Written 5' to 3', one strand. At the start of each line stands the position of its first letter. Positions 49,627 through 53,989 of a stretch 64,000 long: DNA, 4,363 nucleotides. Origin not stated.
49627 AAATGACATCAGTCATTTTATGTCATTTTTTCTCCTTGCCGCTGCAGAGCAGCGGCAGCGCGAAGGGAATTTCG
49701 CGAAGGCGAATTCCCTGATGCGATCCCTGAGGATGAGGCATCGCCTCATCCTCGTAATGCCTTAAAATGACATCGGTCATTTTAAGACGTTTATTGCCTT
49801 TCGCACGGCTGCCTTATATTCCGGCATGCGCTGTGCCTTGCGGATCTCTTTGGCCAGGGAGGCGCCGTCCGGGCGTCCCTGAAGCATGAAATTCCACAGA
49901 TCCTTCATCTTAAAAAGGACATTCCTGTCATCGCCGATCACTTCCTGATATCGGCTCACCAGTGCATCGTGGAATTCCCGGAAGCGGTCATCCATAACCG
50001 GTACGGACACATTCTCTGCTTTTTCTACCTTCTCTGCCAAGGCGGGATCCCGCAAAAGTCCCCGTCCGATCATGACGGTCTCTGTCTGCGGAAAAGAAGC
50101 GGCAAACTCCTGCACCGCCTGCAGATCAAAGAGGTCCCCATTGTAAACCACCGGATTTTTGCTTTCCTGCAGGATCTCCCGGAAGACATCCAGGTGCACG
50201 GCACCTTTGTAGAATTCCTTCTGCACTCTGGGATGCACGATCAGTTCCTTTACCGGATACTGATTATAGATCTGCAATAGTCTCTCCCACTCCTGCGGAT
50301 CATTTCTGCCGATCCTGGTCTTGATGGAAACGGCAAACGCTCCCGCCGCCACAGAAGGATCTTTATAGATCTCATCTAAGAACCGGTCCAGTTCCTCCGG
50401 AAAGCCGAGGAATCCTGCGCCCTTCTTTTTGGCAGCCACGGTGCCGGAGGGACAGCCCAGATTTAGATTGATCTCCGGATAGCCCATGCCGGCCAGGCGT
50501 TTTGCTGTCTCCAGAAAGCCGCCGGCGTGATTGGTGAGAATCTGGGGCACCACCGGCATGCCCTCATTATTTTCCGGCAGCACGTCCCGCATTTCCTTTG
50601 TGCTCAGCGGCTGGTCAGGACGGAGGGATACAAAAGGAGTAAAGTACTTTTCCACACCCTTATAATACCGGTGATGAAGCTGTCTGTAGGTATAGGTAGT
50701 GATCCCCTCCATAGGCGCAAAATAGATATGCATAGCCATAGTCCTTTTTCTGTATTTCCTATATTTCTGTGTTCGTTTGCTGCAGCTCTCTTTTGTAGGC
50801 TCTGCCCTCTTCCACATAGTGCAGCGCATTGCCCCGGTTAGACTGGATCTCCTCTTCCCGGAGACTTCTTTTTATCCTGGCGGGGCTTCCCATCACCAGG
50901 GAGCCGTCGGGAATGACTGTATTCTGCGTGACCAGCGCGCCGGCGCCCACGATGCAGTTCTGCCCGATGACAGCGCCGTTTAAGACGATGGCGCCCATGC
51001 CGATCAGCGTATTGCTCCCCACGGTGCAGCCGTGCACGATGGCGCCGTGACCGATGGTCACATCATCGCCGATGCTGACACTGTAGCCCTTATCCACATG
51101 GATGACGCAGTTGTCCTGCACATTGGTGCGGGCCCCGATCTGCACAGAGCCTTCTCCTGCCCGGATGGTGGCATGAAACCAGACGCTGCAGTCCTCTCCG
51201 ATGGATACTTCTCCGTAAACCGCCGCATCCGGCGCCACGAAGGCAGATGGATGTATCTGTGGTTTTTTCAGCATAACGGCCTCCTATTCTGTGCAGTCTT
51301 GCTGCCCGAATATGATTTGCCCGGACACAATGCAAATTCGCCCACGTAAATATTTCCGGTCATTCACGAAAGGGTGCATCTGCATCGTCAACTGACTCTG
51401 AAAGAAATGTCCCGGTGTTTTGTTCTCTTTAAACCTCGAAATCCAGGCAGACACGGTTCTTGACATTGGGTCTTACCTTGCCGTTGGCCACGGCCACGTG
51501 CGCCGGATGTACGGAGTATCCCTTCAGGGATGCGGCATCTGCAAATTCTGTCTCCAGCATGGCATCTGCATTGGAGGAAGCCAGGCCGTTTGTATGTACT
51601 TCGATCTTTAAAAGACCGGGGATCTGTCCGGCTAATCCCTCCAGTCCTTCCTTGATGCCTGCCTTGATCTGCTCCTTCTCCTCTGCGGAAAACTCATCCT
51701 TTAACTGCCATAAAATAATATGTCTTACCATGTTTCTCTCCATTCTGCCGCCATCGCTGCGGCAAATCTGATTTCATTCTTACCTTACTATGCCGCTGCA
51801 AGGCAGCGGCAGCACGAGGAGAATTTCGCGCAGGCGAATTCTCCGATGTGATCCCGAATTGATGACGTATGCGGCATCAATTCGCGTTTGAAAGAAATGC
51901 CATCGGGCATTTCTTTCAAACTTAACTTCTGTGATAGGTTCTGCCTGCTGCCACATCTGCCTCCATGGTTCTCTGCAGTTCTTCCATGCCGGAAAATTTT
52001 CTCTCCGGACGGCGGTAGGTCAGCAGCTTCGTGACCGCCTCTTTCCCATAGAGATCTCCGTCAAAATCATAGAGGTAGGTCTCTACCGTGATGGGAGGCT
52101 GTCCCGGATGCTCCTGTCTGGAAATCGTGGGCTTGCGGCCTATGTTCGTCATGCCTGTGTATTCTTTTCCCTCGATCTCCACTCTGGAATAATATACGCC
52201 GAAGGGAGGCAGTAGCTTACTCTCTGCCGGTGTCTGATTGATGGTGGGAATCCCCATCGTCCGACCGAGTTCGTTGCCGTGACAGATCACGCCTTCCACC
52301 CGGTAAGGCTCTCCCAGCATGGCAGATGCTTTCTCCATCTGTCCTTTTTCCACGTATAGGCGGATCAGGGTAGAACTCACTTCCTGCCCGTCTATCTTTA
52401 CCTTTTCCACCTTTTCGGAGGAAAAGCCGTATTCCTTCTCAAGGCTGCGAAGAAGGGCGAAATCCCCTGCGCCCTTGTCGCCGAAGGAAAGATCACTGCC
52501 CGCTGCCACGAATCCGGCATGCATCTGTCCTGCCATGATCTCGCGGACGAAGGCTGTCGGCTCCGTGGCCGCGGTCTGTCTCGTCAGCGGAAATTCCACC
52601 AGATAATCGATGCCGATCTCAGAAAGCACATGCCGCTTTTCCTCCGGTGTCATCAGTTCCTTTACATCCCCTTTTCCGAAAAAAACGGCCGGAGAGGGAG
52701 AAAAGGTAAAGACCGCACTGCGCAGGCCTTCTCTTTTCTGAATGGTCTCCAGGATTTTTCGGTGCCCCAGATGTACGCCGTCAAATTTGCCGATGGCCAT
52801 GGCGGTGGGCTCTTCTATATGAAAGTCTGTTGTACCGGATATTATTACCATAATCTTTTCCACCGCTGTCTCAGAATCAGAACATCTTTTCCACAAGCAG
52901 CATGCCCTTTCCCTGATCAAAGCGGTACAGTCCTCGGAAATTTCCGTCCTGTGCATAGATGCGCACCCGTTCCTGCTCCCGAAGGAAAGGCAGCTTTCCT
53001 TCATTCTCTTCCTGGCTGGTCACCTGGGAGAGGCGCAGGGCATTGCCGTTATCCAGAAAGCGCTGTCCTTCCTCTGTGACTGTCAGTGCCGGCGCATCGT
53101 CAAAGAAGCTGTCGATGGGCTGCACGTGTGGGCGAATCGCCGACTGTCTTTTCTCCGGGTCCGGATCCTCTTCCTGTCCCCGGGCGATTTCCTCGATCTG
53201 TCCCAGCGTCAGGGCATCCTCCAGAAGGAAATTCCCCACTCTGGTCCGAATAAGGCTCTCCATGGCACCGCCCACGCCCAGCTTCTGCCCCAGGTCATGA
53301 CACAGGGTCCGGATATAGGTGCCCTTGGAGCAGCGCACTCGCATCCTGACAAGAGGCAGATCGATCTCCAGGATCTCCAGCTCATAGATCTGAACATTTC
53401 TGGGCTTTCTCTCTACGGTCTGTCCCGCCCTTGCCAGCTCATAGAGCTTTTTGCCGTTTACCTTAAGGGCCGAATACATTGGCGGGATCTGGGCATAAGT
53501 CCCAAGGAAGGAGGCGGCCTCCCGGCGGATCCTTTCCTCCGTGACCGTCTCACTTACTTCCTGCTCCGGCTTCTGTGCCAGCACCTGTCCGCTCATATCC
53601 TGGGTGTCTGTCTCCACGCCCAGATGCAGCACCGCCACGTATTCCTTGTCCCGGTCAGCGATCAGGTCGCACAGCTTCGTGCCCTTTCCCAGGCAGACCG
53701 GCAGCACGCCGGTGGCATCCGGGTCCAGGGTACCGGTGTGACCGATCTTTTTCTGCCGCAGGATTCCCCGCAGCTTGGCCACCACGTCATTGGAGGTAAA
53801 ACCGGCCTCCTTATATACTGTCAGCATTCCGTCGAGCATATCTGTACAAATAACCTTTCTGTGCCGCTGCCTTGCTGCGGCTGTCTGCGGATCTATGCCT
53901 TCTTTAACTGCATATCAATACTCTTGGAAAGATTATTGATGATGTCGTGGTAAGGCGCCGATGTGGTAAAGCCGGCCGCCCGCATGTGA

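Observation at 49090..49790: Five-unit tandem array of a four-hairpin module (2.5 x 280 bp) between dus and a flavoprotein gene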

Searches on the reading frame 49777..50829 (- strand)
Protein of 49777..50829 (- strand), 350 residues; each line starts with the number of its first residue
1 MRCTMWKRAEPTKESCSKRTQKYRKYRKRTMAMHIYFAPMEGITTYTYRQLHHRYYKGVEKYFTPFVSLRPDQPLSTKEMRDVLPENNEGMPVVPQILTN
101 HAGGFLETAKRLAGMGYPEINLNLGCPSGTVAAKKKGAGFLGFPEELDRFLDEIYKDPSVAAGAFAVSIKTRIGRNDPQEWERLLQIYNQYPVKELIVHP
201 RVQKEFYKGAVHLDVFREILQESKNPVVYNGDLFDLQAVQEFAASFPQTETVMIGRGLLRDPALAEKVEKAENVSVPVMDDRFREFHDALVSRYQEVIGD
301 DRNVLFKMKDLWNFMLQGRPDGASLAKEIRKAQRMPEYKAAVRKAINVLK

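Call 14: search_protein_families(library=pfam, proteins=[window:49777-50829:-])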
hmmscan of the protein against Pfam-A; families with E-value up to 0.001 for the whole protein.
window:49777-50829:- (350 aa): 1 family
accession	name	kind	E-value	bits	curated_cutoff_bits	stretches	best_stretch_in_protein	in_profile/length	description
PF01207.24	Dus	-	1.6e-35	123.2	20.4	1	37-335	2-295/311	Dihydrouridine synthase (Dus)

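Call 46: find_encoding_contigs(protein=window:49777-50733:-, flank=4000, max_places=10)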
Protein window:49777-50733:- (318 aa): no gene with exactly this product is on record in the collection.

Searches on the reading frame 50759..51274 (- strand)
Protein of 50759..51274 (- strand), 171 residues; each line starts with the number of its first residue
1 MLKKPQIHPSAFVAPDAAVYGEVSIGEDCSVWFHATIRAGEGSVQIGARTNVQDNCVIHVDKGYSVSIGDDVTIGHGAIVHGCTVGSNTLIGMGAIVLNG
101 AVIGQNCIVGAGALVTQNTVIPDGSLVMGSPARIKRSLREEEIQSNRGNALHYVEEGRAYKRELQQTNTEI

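Call 14: search_protein_families(library=pfam, proteins=[window:50759-51274:-])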
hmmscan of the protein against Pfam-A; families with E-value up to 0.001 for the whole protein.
window:50759-51274:- (171 aa): 3 families
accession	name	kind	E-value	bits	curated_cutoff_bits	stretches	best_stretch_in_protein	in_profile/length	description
PF00132.30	Hexapep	-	2.9e-22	77.8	27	3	82-116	1-35/36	Bacterial transferase hexapeptide (six repeats)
PF25084.1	LbH_EIF2B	-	9.7e-09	35.6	54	1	43-124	21-102/105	EIF2B subunit epsilon LbH domain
PF14602.12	Hexapep_2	-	6.2e-08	32.7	27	2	84-117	3-34/34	Hexapeptide repeat of succinyl-transferase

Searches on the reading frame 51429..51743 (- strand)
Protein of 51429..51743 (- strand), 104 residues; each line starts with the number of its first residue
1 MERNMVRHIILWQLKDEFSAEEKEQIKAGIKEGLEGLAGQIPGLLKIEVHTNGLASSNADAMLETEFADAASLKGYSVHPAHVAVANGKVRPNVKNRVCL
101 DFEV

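Call 14: search_protein_families(library=pfam, proteins=[window:51429-51743:-])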
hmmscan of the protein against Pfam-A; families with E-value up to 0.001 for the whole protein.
window:51429-51743:- (104 aa): 1 family
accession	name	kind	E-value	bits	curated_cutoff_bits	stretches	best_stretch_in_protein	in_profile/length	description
PF07876.18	Dabb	-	3.7e-21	76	25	1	6-104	1-96/96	Stress responsive A/B Barrel Domain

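Call 45: find_encoding_contigs(protein=window:51429-51731:-, flank=5000, max_places=10)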
Protein window:51429-51731:- (100 aa): 9 contigs read that carry it; 9 places shown.
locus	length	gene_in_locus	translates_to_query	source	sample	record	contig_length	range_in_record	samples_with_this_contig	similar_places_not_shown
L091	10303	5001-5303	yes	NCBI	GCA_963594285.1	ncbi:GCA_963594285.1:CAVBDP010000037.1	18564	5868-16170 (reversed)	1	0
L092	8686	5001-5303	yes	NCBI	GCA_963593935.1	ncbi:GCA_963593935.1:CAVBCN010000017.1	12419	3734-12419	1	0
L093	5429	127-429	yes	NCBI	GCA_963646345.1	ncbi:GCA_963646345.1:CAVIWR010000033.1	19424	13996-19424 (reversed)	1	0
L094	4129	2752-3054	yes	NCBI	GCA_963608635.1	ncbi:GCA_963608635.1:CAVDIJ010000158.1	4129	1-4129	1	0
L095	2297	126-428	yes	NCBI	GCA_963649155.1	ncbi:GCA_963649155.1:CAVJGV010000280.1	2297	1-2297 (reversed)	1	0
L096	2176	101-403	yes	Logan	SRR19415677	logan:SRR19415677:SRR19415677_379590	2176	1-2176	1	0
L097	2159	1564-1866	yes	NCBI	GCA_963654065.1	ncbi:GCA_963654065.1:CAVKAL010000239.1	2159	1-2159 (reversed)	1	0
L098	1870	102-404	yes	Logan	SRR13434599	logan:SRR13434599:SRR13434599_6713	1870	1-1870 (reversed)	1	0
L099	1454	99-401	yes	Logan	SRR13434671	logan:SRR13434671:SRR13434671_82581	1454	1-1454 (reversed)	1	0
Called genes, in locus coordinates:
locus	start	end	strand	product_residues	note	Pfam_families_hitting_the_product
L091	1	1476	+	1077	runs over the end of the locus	PF04760:IF2_N, PF00009:GTP_EFTU, PF00071:Ras (weak), PF01926:MMR_HSR1, PF03144:GTP_EFTU_D2 (faint), PF22042:EF-G_D2, PF11987:IF-2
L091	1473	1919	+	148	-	PF02033:RBFA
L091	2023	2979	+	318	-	PF01368:DHH, PF02272:DHHA1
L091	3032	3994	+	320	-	PF01509:TruB_N, PF16198:TruB_C_2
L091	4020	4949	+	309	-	PF06574:FAD_syn, PF01687:Flavokinase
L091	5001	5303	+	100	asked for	PF07876:Dabb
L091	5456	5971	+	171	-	PF00132:Hexapep (weak), PF25084:LbH_EIF2B, PF14602:Hexapep_2 (faint), PF25087:GMPPB_C, PF00132:Hexapep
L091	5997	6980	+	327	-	PF01207:Dus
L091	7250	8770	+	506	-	PF02525:Flavodoxin_2 (faint), PF03358:FMN_red (weak)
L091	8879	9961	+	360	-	PF03816:LytR_cpsA_psr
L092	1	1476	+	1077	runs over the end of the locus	PF04760:IF2_N, PF00009:GTP_EFTU, PF00071:Ras (weak), PF01926:MMR_HSR1, PF03144:GTP_EFTU_D2 (faint), PF22042:EF-G_D2, PF11987:IF-2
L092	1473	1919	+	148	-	PF02033:RBFA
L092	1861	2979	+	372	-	PF01368:DHH, PF02272:DHHA1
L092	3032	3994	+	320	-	PF01509:TruB_N, PF16198:TruB_C_2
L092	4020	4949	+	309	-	PF06574:FAD_syn, PF01687:Flavokinase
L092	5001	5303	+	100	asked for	PF07876:Dabb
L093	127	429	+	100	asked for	PF07876:Dabb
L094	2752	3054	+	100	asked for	PF07876:Dabb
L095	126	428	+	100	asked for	PF07876:Dabb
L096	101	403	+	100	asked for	PF07876:Dabb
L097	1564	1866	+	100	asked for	PF07876:Dabb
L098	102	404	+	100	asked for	PF07876:Dabb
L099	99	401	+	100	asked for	PF07876:Dabb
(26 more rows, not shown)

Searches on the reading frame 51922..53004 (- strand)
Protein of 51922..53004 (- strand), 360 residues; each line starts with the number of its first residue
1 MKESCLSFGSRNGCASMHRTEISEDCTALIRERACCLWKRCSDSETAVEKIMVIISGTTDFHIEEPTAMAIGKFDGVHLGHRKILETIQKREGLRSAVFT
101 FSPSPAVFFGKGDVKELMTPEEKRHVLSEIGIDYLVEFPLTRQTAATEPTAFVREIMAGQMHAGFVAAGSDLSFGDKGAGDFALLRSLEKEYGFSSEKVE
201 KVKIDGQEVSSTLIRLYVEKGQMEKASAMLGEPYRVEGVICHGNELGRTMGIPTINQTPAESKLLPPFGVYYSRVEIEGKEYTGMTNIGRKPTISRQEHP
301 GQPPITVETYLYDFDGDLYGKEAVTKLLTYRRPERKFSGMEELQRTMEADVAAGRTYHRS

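Call 14: search_protein_families(library=pfam, proteins=[window:51922-53004:-])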
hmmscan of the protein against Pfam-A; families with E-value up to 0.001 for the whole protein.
window:51922-53004:- (360 aa): 3 families
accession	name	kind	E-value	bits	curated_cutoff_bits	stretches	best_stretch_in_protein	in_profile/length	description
PF06574.18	FAD_syn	-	1.2e-40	139.4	27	1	63-212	4-157/158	FAD synthetase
PF01687.23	Flavokinase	-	6.2e-37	127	19.6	1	230-357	1-123/124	Riboflavin kinase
PF01467.32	CTP_transf_like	-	0.00041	21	21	1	70-215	2-131/133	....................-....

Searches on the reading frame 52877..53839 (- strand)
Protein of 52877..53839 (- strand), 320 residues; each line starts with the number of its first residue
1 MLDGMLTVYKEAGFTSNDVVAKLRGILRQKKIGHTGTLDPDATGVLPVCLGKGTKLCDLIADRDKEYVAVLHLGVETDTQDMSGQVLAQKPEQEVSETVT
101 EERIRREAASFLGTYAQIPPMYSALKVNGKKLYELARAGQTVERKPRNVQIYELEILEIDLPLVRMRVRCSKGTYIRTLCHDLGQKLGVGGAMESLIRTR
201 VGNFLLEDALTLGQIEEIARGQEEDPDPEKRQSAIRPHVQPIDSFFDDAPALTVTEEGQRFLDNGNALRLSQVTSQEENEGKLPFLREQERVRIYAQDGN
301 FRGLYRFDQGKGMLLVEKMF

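Call 61: find_homologous_proteins(query=window:52877-53839:-, max_evalue=1e-40)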
Query window:52877-53839:- (320 aa): 8000 proteins with E <= 1e-40 among 8000 candidates; the best 120 are listed.
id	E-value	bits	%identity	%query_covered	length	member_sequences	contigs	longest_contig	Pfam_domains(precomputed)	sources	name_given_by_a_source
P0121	2.4e-202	689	98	100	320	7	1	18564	PF01509.24,PF16198.11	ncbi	-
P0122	1.4e-176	605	87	100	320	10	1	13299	PF01509.24,PF16198.11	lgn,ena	-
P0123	6.3e-176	602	86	100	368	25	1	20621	PF01509.24,PF16198.11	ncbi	-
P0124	1.1e-123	431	59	100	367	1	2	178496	PF01509.24,PF16198.11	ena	-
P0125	3.4e-119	416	58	100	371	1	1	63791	PF01509.24,PF16198.11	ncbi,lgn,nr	ncbi:MAG: tRNA pseudouridine(55) synthase TruB [Eubacteriales bacterium]|nr:tRNA pseudouridine(55) s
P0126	1.9e-114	400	-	-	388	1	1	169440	PF01509.24,PF16198.11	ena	-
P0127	4.5e-113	396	60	100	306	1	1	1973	PF01509.24,PF16198.11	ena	-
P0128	6.0e-112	392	59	100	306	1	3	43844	PF01509.24,PF16198.11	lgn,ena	-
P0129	7.0e-112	392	59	100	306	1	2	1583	PF01509.24,PF16198.11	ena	-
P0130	9.4e-112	392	59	100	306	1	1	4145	PF01509.24,PF16198.11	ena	-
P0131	1.3e-111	391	60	100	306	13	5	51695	PF01509.24,PF16198.11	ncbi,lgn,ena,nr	ncbi:MAG: tRNA pseudouridine(55) synthase TruB [Lachnospiraceae bacterium]|nr:tRNA pseudouridine(55)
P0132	1.4e-111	391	60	100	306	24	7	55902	PF01509.24,PF16198.11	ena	-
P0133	1.4e-111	391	59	100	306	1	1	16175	PF01509.24,PF16198.11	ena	-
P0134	1.6e-111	391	59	100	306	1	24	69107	PF01509.24,PF16198.11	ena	-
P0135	1.6e-111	391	59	100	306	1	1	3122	PF01509.24,PF16198.11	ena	-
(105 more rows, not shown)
